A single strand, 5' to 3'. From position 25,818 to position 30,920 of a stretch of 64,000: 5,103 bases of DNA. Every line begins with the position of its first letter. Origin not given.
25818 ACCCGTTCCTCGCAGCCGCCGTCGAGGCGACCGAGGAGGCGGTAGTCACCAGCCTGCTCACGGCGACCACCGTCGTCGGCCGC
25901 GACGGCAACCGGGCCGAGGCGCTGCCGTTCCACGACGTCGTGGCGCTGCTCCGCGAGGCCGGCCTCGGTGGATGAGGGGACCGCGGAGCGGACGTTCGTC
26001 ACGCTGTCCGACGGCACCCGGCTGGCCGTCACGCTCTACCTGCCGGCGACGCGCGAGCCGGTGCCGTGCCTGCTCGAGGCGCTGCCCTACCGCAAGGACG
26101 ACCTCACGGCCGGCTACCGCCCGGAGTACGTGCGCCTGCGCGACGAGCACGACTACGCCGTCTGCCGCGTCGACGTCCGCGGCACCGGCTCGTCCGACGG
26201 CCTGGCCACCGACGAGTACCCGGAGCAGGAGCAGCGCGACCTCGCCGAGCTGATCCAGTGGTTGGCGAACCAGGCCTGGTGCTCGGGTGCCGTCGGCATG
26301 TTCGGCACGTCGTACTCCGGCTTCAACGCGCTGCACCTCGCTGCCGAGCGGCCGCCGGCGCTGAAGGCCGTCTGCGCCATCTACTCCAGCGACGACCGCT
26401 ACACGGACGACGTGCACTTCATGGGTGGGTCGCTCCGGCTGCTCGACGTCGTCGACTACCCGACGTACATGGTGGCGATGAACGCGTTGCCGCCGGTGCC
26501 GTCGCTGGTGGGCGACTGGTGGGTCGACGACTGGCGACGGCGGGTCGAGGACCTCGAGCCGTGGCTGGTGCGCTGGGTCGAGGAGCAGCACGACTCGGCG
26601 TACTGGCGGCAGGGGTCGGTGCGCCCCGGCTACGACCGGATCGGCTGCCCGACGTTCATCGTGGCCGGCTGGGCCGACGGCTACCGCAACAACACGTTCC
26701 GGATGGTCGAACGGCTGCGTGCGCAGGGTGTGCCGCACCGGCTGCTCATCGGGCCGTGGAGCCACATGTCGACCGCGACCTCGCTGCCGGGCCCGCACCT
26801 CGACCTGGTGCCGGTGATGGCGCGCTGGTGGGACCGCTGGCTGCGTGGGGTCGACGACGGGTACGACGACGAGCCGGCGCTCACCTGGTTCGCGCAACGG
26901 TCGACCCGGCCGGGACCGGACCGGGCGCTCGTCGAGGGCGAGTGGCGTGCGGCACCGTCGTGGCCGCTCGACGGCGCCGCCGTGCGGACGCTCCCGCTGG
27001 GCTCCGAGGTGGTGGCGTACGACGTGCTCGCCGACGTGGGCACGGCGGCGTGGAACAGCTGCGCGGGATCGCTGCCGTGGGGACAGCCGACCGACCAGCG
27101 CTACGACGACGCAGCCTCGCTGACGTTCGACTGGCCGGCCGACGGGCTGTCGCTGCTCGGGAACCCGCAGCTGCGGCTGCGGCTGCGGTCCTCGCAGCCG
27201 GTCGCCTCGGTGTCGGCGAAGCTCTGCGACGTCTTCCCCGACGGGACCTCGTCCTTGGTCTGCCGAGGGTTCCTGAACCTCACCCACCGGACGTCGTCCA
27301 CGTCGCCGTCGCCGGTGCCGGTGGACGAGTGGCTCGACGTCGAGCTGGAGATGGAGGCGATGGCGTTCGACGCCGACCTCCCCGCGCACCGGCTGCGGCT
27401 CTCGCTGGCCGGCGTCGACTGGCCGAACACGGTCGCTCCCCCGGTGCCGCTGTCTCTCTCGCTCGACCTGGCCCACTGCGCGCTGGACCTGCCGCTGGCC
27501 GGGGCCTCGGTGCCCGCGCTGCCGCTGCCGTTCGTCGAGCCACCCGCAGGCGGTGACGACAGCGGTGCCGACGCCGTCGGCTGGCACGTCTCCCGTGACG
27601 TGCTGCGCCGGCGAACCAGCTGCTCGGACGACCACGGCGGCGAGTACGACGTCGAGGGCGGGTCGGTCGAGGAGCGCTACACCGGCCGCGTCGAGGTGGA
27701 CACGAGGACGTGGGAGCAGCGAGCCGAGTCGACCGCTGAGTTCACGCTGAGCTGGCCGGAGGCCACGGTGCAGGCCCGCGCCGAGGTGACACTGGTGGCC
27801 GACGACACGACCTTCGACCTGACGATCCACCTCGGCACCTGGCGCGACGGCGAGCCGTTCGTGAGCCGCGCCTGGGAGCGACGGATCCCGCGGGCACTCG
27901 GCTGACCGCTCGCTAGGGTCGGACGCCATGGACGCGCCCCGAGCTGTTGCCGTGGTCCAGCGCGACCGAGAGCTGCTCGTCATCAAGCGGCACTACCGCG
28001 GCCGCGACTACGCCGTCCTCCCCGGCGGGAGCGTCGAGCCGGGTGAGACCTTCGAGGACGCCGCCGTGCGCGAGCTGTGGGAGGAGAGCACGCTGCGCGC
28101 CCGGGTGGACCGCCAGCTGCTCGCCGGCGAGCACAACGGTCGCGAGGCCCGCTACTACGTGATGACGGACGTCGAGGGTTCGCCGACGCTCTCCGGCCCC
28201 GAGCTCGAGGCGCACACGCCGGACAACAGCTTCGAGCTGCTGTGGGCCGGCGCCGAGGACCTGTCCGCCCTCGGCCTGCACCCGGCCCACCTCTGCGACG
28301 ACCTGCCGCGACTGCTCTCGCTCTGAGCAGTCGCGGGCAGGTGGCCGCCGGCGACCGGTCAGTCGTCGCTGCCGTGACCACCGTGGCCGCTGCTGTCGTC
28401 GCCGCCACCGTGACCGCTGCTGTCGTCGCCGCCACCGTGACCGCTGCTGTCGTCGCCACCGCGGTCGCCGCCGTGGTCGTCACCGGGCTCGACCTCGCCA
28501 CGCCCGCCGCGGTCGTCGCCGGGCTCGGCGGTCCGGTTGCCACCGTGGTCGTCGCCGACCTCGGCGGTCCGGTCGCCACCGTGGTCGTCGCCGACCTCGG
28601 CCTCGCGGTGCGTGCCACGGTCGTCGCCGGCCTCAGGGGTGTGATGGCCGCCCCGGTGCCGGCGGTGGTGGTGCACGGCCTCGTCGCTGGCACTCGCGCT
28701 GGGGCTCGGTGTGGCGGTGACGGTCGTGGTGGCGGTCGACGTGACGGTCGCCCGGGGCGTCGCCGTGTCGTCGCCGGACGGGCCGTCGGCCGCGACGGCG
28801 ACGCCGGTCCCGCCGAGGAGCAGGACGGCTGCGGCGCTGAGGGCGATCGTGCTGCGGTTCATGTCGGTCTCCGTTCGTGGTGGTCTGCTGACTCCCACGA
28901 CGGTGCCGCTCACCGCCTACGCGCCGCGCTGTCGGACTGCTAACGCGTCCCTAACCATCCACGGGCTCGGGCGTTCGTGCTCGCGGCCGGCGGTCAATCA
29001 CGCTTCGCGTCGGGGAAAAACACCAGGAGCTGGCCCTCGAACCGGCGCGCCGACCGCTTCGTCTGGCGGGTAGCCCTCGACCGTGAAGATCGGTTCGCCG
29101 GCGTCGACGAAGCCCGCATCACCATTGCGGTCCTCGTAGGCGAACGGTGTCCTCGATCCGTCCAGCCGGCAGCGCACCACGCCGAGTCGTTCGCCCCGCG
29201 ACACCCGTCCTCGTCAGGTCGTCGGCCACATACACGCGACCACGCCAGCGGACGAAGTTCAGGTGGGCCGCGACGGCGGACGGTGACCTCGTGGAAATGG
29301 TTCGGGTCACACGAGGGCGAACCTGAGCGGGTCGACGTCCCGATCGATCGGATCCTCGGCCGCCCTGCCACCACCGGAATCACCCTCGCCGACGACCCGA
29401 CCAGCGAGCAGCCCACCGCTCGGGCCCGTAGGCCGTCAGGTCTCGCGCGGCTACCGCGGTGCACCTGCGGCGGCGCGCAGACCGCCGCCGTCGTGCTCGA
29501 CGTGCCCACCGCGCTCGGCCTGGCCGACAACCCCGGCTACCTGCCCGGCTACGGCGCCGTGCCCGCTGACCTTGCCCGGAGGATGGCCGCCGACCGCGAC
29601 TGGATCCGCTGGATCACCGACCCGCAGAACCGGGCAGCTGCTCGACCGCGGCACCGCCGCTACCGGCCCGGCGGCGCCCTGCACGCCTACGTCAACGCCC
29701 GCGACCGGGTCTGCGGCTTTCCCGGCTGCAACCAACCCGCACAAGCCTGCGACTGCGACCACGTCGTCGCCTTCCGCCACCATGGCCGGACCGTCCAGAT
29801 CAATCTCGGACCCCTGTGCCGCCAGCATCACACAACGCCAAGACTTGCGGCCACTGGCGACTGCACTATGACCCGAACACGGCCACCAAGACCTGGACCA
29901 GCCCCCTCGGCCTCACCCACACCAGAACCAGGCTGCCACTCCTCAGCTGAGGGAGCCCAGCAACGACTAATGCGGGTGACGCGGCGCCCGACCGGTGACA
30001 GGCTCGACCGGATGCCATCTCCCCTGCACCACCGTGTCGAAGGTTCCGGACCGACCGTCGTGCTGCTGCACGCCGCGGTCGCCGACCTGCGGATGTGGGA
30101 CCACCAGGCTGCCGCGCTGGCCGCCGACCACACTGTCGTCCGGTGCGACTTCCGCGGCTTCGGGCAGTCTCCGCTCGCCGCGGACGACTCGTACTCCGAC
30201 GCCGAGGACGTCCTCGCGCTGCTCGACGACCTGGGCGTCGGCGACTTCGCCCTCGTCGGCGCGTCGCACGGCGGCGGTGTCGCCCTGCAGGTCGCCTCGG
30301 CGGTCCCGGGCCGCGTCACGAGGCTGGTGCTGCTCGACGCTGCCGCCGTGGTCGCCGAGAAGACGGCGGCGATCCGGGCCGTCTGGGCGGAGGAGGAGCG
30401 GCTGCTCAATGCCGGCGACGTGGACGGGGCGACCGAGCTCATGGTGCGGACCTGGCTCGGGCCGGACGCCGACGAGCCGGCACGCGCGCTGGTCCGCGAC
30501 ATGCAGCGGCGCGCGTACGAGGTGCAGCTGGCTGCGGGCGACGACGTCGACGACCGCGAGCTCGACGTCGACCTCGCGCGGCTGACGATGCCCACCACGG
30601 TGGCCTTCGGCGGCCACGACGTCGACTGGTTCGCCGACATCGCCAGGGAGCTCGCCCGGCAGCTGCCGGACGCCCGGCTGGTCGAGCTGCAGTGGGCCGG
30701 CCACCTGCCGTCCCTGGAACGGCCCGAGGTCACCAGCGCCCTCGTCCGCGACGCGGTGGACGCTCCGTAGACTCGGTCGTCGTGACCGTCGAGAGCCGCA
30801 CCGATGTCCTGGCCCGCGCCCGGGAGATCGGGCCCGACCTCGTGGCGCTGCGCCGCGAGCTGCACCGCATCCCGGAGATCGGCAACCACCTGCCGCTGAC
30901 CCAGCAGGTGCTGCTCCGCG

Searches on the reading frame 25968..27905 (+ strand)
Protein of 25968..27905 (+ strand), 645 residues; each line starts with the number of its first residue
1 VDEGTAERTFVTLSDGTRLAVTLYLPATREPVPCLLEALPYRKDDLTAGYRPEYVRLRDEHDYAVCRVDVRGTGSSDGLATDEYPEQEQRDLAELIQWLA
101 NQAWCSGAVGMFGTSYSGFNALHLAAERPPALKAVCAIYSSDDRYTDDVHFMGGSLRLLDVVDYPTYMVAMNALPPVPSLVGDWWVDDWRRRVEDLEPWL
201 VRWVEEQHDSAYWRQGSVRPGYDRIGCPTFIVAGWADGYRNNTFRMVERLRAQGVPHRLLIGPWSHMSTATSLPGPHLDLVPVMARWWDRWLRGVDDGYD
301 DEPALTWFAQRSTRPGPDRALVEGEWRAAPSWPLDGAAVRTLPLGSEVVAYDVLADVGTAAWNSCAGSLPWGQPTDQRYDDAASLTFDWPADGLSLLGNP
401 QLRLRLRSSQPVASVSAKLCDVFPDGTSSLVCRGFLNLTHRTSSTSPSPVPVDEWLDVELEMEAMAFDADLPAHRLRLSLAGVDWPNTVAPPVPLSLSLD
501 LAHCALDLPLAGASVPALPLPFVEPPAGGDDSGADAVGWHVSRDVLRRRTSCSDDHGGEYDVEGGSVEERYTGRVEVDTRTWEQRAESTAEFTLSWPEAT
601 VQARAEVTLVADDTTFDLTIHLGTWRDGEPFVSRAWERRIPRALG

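Call 70: search_protein_families(library=pfam, proteins=[window:25968-27905:+], max_evalue=0.00001)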
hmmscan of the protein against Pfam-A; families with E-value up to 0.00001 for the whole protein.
window:25968-27905:+ (645 aa): 3 families
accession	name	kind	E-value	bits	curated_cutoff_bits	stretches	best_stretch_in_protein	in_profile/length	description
PF02129.25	Peptidase_S15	-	2.4e-57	195.1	23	1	15-267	1-261/262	X-Pro dipeptidyl-peptidase (S15 family)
PF08530.16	PepX_C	-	5.9e-24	85.6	22.5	1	298-504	2-200/217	X-Pro dipeptidyl-peptidase C-terminal non-catalytic domain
PF00326.27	Peptidase_S9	-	1.2e-07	31.9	22.6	0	59-141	11-98/213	Prolyl oligopeptidase family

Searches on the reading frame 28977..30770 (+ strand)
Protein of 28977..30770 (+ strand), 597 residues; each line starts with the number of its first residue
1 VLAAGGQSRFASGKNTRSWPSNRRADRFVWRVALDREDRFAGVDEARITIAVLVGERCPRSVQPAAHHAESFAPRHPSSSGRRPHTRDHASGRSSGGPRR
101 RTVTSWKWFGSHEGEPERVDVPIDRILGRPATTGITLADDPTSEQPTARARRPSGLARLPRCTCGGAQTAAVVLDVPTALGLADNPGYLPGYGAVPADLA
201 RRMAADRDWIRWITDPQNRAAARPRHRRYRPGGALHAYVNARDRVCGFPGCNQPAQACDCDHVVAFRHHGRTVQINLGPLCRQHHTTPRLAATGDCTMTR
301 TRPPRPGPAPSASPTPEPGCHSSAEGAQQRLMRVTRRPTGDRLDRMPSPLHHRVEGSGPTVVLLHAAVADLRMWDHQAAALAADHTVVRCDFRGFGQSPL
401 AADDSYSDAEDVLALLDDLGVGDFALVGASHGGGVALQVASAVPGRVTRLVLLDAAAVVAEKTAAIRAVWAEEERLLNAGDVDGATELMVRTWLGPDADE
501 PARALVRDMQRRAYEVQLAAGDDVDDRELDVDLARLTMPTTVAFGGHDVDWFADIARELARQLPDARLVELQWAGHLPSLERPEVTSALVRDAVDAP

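Call 70: search_protein_families(library=pfam, proteins=[window:28977-30770:+], max_evalue=0.00001)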
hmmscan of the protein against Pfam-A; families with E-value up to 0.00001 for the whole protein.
window:28977-30770:+ (597 aa): 2 families
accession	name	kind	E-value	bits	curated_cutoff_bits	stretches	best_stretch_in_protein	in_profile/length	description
PF00561.26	Abhydrolase_1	-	7.1e-21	75.4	25.8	1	359-583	1-245/245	alpha/beta hydrolase fold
PF12146.15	Hydrolase_4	-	8.7e-07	28.9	27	1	360-467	6-120/239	Serine aminopeptidase, S33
